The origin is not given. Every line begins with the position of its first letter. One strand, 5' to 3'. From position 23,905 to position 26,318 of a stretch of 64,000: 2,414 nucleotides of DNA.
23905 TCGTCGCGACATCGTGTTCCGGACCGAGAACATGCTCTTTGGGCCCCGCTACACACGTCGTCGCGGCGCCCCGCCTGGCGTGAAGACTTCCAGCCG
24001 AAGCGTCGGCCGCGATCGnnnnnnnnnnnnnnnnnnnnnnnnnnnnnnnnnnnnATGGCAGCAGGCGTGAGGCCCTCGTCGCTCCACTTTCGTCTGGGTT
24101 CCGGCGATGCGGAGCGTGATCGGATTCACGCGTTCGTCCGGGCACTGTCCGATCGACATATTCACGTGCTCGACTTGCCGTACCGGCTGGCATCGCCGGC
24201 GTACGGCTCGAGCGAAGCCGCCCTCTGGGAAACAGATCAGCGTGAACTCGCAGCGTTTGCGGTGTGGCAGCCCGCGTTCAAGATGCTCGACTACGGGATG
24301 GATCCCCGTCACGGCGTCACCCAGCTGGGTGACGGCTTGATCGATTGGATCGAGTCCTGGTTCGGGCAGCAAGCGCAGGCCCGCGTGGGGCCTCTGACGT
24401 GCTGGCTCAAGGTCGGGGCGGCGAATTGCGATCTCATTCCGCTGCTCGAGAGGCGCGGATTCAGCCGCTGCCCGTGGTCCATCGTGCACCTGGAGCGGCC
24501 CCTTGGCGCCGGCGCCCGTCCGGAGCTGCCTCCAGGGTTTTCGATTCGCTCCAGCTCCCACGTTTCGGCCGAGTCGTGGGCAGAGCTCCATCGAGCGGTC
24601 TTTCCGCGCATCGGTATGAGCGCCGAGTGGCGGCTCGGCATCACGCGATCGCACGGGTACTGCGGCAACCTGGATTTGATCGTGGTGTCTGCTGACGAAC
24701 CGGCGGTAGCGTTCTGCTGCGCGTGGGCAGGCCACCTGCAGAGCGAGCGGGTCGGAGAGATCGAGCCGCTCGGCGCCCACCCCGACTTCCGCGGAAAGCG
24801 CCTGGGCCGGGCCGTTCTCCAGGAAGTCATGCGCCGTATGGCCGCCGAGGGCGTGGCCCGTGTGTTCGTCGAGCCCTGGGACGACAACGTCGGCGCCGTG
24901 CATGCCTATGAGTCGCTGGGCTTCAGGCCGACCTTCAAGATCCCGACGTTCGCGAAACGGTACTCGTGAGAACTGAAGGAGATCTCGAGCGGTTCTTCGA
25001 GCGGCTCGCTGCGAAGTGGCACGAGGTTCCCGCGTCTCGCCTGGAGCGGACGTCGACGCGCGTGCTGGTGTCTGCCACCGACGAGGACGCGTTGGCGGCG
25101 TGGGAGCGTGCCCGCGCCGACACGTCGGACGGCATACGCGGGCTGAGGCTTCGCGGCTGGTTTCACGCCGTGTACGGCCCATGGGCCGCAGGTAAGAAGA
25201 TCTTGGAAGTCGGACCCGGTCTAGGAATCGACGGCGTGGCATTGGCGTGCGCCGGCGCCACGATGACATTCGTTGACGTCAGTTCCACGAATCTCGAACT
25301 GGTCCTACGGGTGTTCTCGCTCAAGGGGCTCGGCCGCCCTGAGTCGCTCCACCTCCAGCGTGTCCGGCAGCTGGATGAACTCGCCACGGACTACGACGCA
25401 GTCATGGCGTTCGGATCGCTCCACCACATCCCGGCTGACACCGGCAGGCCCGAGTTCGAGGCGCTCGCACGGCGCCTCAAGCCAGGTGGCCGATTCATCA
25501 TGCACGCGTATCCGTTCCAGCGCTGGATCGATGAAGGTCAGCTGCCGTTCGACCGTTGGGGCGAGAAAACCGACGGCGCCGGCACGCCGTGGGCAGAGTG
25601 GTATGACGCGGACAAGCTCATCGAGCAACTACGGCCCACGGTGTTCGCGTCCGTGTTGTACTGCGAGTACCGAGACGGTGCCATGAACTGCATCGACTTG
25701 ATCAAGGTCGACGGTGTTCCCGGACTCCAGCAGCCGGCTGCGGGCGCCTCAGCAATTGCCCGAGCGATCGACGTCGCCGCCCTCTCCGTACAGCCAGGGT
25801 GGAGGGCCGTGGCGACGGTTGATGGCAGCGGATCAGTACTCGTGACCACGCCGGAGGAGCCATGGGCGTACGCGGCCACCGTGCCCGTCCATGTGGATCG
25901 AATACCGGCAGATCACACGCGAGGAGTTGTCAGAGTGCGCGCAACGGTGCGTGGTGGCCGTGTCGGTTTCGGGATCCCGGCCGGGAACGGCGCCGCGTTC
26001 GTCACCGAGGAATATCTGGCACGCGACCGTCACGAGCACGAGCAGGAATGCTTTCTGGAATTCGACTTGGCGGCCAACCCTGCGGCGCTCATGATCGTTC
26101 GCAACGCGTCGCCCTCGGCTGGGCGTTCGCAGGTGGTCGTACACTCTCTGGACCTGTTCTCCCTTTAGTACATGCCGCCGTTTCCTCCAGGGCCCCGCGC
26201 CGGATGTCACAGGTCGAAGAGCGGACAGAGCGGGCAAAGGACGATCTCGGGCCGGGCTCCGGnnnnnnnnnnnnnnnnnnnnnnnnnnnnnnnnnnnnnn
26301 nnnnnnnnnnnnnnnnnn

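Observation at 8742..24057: nadE 3'-end duplication brackets a 14.7-kb AT-richer glycan-export island that has no recombinase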

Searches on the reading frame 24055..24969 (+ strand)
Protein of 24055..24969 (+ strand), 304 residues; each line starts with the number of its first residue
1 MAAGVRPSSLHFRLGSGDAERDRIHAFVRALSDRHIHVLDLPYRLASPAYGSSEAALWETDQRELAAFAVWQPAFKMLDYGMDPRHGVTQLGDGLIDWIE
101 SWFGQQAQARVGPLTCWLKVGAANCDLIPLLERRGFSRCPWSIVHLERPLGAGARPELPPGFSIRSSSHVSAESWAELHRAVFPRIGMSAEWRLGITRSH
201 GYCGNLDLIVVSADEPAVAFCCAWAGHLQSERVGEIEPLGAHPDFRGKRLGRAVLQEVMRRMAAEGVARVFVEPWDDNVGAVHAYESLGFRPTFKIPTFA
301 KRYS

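Call 10: search_protein_families(library=pfam, proteins=[window:24055-24969:+])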
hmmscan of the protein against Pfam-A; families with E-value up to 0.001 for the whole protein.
window:24055-24969:+ (304 aa): 5 families
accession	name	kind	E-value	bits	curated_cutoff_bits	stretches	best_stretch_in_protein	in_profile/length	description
PF00583.31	Acetyltransf_1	-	3.1e-16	60.1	20.7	1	207-290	34-116/116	Acetyltransferase (GNAT) family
PF13508.13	Acetyltransf_7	-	1.7e-08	35.2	27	1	209-291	6-83/84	Acetyltransferase (GNAT) domain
PF13523.12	Acetyltransf_8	-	1.1e-06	28.7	27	1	241-293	87-140/145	Acetyltransferase (GNAT) domain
PF08445.16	FR47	-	1.4e-05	25.5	22.1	1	223-292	14-79/86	FR47-like protein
PF13673.13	Acetyltransf_10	-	0.00041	20.8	23.6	1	226-293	44-110/128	Acetyltransferase (GNAT) domain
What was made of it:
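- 24055..24969 (+): GNAT acetyltransferase gene, the first gene of the conserved right flank. Pfam Acetyltransf_1 (call 10).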

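Call 13: find_encoding_contigs(protein=window:24055-24969:+, flank=10000, max_places=10)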
Protein window:24055-24969:+ (304 aa): 2 contigs read that carry it; 1 place shown.
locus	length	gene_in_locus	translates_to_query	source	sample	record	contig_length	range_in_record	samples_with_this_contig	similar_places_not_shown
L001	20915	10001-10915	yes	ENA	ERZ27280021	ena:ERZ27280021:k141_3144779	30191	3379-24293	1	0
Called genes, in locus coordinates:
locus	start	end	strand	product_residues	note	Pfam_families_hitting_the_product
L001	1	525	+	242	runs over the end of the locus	PF13489:Methyltransf_23 (weak), PF13847:Methyltransf_31 (weak), PF08241:Methyltransf_11, PF08242:Methyltransf_12 (weak), PF13649:Methyltransf_25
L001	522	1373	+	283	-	PF13489:Methyltransf_23, PF13649:Methyltransf_25, PF13847:Methyltransf_31, PF08241:Methyltransf_11, PF08242:Methyltransf_12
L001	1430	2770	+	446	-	-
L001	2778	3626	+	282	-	PF13489:Methyltransf_23, PF01209:Ubie_methyltran (weak), PF02353:CMAS (faint), PF13649:Methyltransf_25, PF13847:Methyltransf_31, PF08241:Methyltransf_11, PF08242:Methyltransf_12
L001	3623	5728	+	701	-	-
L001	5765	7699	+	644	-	PF13522:GATase_6, PF13537:GATase_7, PF00733:Asn_synthase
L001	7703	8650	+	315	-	PF01073:3Beta_HSD, PF01370:Epimerase, PF02719:Polysacc_synt_2, PF04321:RmlD_sub_bind, PF07993:NAD_binding_4 (weak), PF13460:NAD_binding_10, PF16363:GDP_Man_Dehyd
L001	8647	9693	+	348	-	PF01073:3Beta_HSD, PF01370:Epimerase, PF02719:Polysacc_synt_2 (faint), PF16363:GDP_Man_Dehyd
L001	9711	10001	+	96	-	-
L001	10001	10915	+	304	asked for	PF00583:Acetyltransf_1, PF13508:Acetyltransf_7, PF08445:FR47 (faint), PF13523:Acetyltransf_8 (weak)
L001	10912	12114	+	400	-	PF13489:Methyltransf_23, PF08241:Methyltransf_11 (weak), PF08242:Methyltransf_12, PF13649:Methyltransf_25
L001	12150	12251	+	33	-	-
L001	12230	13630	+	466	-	PF03446:NAD_binding_2 (weak), PF03721:UDPG_MGDP_dh_N, PF00984:UDPG_MGDP_dh, PF03720:UDPG_MGDP_dh_C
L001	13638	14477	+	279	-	PF13489:Methyltransf_23, PF02353:CMAS, PF05175:MTS (weak), PF13847:Methyltransf_31, PF08241:Methyltransf_11, PF08242:Methyltransf_12, PF09445:Methyltransf_15 (weak), PF13649:Methyltransf_25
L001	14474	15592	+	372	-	PF00155:Aminotran_1_2, PF01041:DegT_DnrJ_EryC1, PF01212:Beta_elim_lyase, PF00266:Aminotran_5 (weak)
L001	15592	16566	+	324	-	PF01073:3Beta_HSD, PF01370:Epimerase, PF02719:Polysacc_synt_2, PF04321:RmlD_sub_bind, PF13460:NAD_binding_10, PF16363:GDP_Man_Dehyd, PF07993:NAD_binding_4 (weak)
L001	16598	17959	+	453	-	PF01210:NAD_Gly3P_dh_N (faint), PF03721:UDPG_MGDP_dh_N, PF00984:UDPG_MGDP_dh, PF03720:UDPG_MGDP_dh_C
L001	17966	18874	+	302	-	PF00535:Glycos_transf_2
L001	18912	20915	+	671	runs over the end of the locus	-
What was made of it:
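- Checked: The same arrangement is in an independent ENA assembly (L001, call 13).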

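Call 21: find_homologous_proteins(query=window:24055-24969:+)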
Query window:24055-24969:+ (304 aa): 150 proteins with E <= 0.001 among 3669 candidates; the best 120 are listed.
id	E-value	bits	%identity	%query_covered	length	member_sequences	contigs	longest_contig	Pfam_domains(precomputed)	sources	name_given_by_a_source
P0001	3.0e-207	705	100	100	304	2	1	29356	PF13508.14,PF08445.17,PF13523.13,PF00583.32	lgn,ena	-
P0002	1.1e-168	579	85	97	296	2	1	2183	PF13508.14,PF08445.17,PF13523.13,PF00583.32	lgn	-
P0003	3.9e-161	554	81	99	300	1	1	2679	PF13673.14,PF13508.14,PF08445.17,PF13523.13,PF00583.32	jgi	jgi:ribosomal protein S18 acetylase RimI-like enzyme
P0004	2.3e-136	472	69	97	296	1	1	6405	PF13508.14,PF13523.13,PF00583.32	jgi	jgi:ribosomal protein S18 acetylase RimI-like enzyme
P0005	1.8e-125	437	65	97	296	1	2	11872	PF13508.14,PF00583.32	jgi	jgi:ribosomal protein S18 acetylase RimI-like enzyme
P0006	4.1e-124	432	73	86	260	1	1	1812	PF13508.14,PF00583.32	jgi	jgi:ribosomal protein S18 acetylase RimI-like enzyme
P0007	8.5e-113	395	68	86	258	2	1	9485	PF13508.14,PF13523.13,PF00583.32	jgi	jgi:ribosomal protein S18 acetylase RimI-like enzyme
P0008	1.1e-101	359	54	100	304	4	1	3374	PF00583.32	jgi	jgi:ribosomal protein S18 acetylase RimI-like enzyme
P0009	3.8e-101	357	55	100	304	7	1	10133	PF13673.14,PF13508.14,PF08445.17,PF00583.32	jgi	jgi:mycothiol synthase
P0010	6.9e-92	326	52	95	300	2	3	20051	PF13508.14,PF08445.17,PF00583.32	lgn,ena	-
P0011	3.7e-91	324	50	100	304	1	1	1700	PF13508.14,PF00583.32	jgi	jgi:mycothiol synthase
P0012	5.5e-89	317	50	95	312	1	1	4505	PF13508.14,PF08445.17,PF13523.13,PF00583.32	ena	-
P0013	9.2e-86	306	49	95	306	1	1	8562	PF13508.14,PF00583.32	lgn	-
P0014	3.5e-84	301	50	91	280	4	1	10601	PF13508.14,PF13523.13,PF00583.32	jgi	-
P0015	1.2e-83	299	46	96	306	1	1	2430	PF13508.14,PF00583.32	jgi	jgi:ribosomal protein S18 acetylase RimI-like enzyme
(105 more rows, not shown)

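Call 22: find_encoding_contigs(protein=P0002, flank=10000, max_places=3)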
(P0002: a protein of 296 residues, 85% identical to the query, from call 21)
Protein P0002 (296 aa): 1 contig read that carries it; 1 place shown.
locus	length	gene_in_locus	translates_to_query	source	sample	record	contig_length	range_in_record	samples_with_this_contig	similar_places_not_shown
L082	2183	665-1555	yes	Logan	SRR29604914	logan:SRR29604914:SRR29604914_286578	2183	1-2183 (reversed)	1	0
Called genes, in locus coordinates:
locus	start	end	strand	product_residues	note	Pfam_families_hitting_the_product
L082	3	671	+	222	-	?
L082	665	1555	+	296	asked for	PF00583:Acetyltransf_1, PF13508:Acetyltransf_7, PF08445:FR47 (weak), PF13523:Acetyltransf_8 (weak)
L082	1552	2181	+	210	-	?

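Call 23: find_encoding_contigs(protein=P0003, flank=10000, max_places=3)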
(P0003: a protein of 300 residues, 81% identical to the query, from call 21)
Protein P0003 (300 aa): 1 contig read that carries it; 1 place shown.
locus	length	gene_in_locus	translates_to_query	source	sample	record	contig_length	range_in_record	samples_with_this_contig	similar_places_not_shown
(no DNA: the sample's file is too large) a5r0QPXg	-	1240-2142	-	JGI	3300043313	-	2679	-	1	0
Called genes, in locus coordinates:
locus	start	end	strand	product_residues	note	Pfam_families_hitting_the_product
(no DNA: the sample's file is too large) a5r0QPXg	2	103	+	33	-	?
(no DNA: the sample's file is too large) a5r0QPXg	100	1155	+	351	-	PF01073:3Beta_HSD, PF01370:Epimerase, PF02719:Polysacc_synt_2 (faint), PF16363:GDP_Man_Dehyd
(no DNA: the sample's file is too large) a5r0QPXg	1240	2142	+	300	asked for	PF00583:Acetyltransf_1, PF13673:Acetyltransf_10 (weak), PF13508:Acetyltransf_7, PF08445:FR47 (faint), PF13523:Acetyltransf_8 (faint)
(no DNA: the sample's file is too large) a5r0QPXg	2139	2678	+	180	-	?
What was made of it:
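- Tried and rejected: DNA of the contig carrying P0003, which has an 85-nt SDR2-GNAT spacer, could not be fetched (call 23).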

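Call 24: find_encoding_contigs(protein=P0004, flank=10000, max_places=3)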
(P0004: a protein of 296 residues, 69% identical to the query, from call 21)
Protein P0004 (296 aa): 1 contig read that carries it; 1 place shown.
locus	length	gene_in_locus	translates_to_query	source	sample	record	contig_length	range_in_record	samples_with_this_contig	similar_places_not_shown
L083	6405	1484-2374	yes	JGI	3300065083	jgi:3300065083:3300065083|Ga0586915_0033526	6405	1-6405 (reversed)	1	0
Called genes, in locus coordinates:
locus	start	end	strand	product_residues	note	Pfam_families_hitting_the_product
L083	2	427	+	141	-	?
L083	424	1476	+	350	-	PF01073:3Beta_HSD, PF01370:Epimerase, PF02719:Polysacc_synt_2 (faint), PF16363:GDP_Man_Dehyd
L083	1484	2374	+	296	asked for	PF00583:Acetyltransf_1, PF13523:Acetyltransf_8 (faint), PF13508:Acetyltransf_7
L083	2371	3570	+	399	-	PF13489:Methyltransf_23, PF02353:CMAS (weak), PF08241:Methyltransf_11 (weak), PF08242:Methyltransf_12, PF13649:Methyltransf_25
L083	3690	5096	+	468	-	PF03446:NAD_binding_2, PF03721:UDPG_MGDP_dh_N, PF00984:UDPG_MGDP_dh, PF03720:UDPG_MGDP_dh_C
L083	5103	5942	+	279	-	PF13489:Methyltransf_23, PF02353:CMAS, PF13847:Methyltransf_31, PF08241:Methyltransf_11, PF08242:Methyltransf_12, PF09445:Methyltransf_15, PF13649:Methyltransf_25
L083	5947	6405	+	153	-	?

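Call 25: find_encoding_contigs(protein=P0005, flank=10000, max_places=3)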
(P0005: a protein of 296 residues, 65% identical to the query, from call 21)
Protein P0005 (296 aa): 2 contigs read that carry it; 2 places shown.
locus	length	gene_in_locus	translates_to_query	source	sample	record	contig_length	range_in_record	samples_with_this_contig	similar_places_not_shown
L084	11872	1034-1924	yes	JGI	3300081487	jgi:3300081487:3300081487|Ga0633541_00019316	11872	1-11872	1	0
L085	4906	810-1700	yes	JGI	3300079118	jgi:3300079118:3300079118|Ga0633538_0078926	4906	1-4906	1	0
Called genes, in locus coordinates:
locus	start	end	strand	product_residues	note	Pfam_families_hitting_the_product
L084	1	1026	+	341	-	?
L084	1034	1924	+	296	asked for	PF00583:Acetyltransf_1, PF13508:Acetyltransf_7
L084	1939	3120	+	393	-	PF13489:Methyltransf_23, PF02353:CMAS (faint), PF08241:Methyltransf_11, PF08242:Methyltransf_12, PF13649:Methyltransf_25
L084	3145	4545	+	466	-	PF01210:NAD_Gly3P_dh_N (faint), PF02254:TrkA_N (faint), PF03446:NAD_binding_2 (weak), PF03721:UDPG_MGDP_dh_N, PF00984:UDPG_MGDP_dh, PF03720:UDPG_MGDP_dh_C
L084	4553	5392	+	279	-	PF13489:Methyltransf_23, PF02353:CMAS, PF13847:Methyltransf_31, PF08241:Methyltransf_11, PF08242:Methyltransf_12, PF09445:Methyltransf_15, PF13649:Methyltransf_25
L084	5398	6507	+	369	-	PF00155:Aminotran_1_2 (weak), PF01041:DegT_DnrJ_EryC1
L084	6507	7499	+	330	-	PF01073:3Beta_HSD, PF01370:Epimerase, PF02719:Polysacc_synt_2 (weak), PF04321:RmlD_sub_bind, PF07993:NAD_binding_4 (faint), PF13460:NAD_binding_10, PF16363:GDP_Man_Dehyd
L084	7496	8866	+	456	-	PF03721:UDPG_MGDP_dh_N, PF00984:UDPG_MGDP_dh, PF03720:UDPG_MGDP_dh_C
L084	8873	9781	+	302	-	PF00535:Glycos_transf_2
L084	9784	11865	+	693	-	-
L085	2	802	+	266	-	?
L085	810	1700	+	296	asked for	PF00583:Acetyltransf_1, PF13508:Acetyltransf_7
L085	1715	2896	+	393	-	PF13489:Methyltransf_23, PF02353:CMAS (faint), PF08241:Methyltransf_11, PF08242:Methyltransf_12, PF13649:Methyltransf_25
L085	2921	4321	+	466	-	PF01210:NAD_Gly3P_dh_N (faint), PF02254:TrkA_N (faint), PF03446:NAD_binding_2 (weak), PF03721:UDPG_MGDP_dh_N, PF00984:UDPG_MGDP_dh, PF03720:UDPG_MGDP_dh_C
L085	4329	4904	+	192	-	?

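Call 46: find_encoding_contigs(protein=P0010, flank=10000, max_places=3)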
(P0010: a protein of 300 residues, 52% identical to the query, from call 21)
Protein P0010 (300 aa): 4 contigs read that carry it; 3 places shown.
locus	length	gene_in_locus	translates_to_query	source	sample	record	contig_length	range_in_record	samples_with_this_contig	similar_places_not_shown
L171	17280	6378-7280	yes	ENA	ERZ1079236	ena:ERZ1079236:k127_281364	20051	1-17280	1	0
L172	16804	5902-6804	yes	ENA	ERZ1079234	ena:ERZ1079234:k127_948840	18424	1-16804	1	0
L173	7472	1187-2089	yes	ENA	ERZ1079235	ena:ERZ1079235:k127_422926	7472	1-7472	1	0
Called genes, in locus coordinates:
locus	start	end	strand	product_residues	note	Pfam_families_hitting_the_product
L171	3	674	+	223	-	?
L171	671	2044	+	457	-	PF13231:PMT_2 (weak)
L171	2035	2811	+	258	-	PF14221:DUF4330 (weak)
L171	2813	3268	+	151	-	-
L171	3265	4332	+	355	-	PF03966:Trm112p (faint), PF13489:Methyltransf_23, PF08241:Methyltransf_11, PF08242:Methyltransf_12, PF13649:Methyltransf_25, PF13847:Methyltransf_31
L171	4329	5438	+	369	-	PF13439:Glyco_transf_4 (weak), PF13692:Glyco_trans_1_4, PF13524:Glyco_trans_1_2 (weak), PF00534:Glycos_transf_1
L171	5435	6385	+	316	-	PF01408:GFO_IDH_MocA, PF22725:GFO_IDH_MocA_C3 (weak), PF02894:GFO_IDH_MocA_C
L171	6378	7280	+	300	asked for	PF00583:Acetyltransf_1, PF13508:Acetyltransf_7 (weak), PF08445:FR47 (faint)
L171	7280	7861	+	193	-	PF25084:LbH_EIF2B, PF00132:Hexapep, PF25087:GMPPB_C, PF14602:Hexapep_2 (weak)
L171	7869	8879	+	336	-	PF01073:3Beta_HSD, PF01370:Epimerase, PF16363:GDP_Man_Dehyd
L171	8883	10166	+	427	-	PF00535:Glycos_transf_2, PF10111:Glyco_tranf_2_2 (faint), PF13641:Glyco_tranf_2_3 (weak)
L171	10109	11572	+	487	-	PF08241:Methyltransf_11 (faint), PF13489:Methyltransf_23, PF08242:Methyltransf_12 (weak)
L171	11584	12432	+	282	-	PF01061:ABC2_membrane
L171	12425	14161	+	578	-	PF00005:ABC_tran, PF14524:Wzt_C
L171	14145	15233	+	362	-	PF01041:DegT_DnrJ_EryC1, PF00155:Aminotran_1_2 (faint), PF01212:Beta_elim_lyase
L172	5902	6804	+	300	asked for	PF00583:Acetyltransf_1, PF13508:Acetyltransf_7 (weak), PF08445:FR47 (faint)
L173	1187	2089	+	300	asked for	PF00583:Acetyltransf_1, PF13508:Acetyltransf_7 (weak), PF08445:FR47 (faint)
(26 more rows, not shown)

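Call 47: find_encoding_contigs(protein=P0009, flank=10000, max_places=2)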
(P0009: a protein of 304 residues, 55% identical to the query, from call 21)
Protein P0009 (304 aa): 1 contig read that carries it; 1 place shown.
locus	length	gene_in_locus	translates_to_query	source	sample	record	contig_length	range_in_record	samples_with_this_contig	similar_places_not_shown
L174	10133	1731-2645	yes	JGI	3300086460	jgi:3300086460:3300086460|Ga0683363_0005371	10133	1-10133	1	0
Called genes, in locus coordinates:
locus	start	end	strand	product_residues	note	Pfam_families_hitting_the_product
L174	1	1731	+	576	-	?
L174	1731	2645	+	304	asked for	PF13673:Acetyltransf_10 (weak), PF00583:Acetyltransf_1, PF13508:Acetyltransf_7 (weak), PF08445:FR47 (faint)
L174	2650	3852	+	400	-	PF13489:Methyltransf_23, PF08241:Methyltransf_11, PF08242:Methyltransf_12, PF13649:Methyltransf_25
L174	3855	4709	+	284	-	PF01061:ABC2_membrane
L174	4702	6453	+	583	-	PF00005:ABC_tran, PF14524:Wzt_C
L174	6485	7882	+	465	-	PF03446:NAD_binding_2 (weak), PF03721:UDPG_MGDP_dh_N, PF00984:UDPG_MGDP_dh, PF03720:UDPG_MGDP_dh_C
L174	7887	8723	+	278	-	PF13489:Methyltransf_23, PF02353:CMAS, PF13847:Methyltransf_31, PF08241:Methyltransf_11, PF08242:Methyltransf_12, PF09445:Methyltransf_15 (weak), PF13649:Methyltransf_25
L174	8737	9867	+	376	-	PF00155:Aminotran_1_2 (weak), PF01041:DegT_DnrJ_EryC1, PF01212:Beta_elim_lyase, PF00266:Aminotran_5 (faint)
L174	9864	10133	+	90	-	?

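Call 58: search_protein_families(library=ncbifam, proteins=[window:24055-24969:+], max_evalue=0.01)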
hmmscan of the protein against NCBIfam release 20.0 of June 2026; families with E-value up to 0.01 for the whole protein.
window:24055-24969:+ (304 aa): 9 families
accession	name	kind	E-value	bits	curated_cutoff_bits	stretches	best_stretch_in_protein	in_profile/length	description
TIGR03448.1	mycothiol_MshD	equivalog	7.9e-08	32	163.1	1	146-291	133-286/294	mycothiol synthase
TIGR01575.1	rimI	equivalog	1.1e-07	32.1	86.4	1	203-292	29-114/132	ribosomal protein S18-alanine N-acetyltransferase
NF007025.1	PRK09491.1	equivalog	7.3e-07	29.2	173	1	241-291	70-120/145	ribosomal protein S18-alanine N-acetyltransferase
NF002959.0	PRK03624.1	equivalog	2.5e-06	27.2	124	1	234-293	73-132/147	GNAT family acetyltransferase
NF005840.0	PRK07757.1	equivalog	8.7e-05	22.5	154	1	207-274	43-107/153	N-acetyltransferase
NF000487.1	stat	exception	0.00016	21.3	420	1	230-290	102-161/189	streptothricin N-acetyltransferase STAT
NF005921.0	PRK07922.1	equivalog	0.00047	19.8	180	1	215-287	55-125/170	amino-acid N-acetyltransferase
NF049894.1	CG3035_N_ac_Glu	equivalog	0.0025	17.1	280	1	241-291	240-290/300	N-acetylglutamate synthase, CG3035 family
NF003641.0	PRK05279.1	equivalog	0.0036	16.2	344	1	218-272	344-398/441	amino-acid N-acetyltransferase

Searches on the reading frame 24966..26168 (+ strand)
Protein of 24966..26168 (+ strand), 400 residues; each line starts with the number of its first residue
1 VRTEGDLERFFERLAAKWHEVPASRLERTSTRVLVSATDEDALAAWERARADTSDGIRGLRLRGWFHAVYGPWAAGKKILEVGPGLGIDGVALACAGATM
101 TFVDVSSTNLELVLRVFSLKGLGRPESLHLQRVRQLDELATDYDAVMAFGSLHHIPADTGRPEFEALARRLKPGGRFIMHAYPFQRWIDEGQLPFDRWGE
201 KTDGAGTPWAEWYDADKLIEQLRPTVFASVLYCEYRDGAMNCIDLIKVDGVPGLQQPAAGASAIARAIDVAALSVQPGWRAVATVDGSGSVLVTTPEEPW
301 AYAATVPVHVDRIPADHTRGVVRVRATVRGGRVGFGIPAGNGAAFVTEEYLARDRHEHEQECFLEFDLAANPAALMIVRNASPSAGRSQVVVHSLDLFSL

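Call 10: search_protein_families(library=pfam, proteins=[window:24966-26168:+])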
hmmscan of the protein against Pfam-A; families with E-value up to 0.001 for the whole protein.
window:24966-26168:+ (400 aa): 5 families
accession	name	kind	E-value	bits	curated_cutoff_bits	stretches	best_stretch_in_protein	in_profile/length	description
PF13649.12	Methyltransf_25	-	5.4e-10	40.3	27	1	79-175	1-97/97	Methyltransferase domain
PF13489.12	Methyltransf_23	-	7e-09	36.1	27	1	74-198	21-132/164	Methyltransferase domain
PF08242.18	Methyltransf_12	-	1.2e-08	36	30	1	80-177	1-98/98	Methyltransferase domain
PF08241.18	Methyltransf_11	-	4e-07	31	21.2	1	80-179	1-95/95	Methyltransferase domain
PF02353.26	CMAS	-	3.5e-05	23.7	27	1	75-181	62-166/273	Mycolic acid cyclopropane synthetase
